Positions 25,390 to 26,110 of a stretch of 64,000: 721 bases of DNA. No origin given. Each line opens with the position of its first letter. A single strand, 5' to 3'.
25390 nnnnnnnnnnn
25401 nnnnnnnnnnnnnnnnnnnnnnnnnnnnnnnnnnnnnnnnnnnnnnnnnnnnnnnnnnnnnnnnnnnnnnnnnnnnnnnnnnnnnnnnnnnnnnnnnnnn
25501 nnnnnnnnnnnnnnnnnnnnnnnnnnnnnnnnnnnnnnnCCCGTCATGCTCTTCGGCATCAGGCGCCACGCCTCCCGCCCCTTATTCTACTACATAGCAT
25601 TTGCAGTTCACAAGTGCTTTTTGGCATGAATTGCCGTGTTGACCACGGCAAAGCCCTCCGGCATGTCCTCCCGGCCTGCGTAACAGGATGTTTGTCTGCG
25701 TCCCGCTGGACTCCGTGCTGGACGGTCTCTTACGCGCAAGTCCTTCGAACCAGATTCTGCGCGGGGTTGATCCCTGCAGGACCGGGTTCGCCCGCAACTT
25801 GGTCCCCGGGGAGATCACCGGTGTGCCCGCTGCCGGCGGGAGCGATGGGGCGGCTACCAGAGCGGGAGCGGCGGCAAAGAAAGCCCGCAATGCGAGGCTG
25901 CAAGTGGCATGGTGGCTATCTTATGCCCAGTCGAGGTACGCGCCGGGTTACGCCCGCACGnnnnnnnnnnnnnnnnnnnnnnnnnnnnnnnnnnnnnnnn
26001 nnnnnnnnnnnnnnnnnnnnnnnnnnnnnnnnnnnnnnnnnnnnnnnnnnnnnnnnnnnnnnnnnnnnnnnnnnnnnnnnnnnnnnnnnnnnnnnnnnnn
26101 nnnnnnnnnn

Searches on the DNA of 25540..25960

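Call 81: search_rna_families(source=window, start=25540, end=25960, threshold=evalue, max_evalue=1)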
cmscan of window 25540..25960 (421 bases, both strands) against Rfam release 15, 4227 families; matches with E-value up to 1: 0.
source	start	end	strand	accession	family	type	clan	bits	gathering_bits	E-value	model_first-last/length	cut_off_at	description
